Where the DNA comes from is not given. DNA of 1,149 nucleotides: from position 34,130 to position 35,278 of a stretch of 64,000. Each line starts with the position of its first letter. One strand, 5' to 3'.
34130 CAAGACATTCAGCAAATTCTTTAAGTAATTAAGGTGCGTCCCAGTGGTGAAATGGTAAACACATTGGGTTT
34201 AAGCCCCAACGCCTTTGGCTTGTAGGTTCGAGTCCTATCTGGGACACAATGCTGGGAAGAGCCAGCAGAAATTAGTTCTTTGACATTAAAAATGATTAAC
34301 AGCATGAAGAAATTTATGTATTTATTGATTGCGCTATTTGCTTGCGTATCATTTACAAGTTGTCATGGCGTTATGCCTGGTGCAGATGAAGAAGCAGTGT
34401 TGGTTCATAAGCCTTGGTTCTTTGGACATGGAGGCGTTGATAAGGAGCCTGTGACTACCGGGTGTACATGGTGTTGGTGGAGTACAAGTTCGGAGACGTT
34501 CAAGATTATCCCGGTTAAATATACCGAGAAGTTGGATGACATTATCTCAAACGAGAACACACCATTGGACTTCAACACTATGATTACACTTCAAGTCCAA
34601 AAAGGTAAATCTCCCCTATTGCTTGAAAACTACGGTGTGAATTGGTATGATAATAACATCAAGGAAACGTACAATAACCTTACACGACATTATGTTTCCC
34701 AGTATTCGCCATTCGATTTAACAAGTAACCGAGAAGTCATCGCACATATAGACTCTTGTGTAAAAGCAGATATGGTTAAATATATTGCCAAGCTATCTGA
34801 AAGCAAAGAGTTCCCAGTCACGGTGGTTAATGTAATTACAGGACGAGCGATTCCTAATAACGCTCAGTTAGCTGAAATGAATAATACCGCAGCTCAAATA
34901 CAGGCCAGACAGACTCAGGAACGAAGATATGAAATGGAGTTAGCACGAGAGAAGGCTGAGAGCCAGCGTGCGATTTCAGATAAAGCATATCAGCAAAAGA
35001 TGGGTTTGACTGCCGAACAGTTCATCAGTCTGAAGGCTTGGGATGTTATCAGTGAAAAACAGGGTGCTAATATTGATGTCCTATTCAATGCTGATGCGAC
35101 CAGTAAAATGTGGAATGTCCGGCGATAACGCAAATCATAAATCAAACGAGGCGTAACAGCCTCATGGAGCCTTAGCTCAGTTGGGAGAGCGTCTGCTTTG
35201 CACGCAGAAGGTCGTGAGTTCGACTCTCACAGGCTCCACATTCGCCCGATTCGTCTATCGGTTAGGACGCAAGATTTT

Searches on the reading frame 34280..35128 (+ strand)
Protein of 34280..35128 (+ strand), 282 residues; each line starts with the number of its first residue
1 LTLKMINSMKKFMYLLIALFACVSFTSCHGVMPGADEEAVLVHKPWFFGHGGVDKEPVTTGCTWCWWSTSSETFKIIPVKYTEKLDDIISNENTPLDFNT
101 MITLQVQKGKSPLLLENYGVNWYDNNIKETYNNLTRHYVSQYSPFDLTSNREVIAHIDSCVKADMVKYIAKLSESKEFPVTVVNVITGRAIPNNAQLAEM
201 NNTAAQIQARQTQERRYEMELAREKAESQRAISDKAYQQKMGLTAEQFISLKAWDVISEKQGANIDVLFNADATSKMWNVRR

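Call 111: search_protein_families(library=pfam, proteins=[window:34280-35128:+], max_evalue=0.001)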
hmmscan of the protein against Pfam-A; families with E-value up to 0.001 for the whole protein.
window:34280-35128:+ (282 aa): 1 family
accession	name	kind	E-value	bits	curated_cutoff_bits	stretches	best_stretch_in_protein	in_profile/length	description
PF01145.31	Band_7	-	6.2e-10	39.8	23.6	1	48-227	12-175/176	SPFH domain / Band 7 family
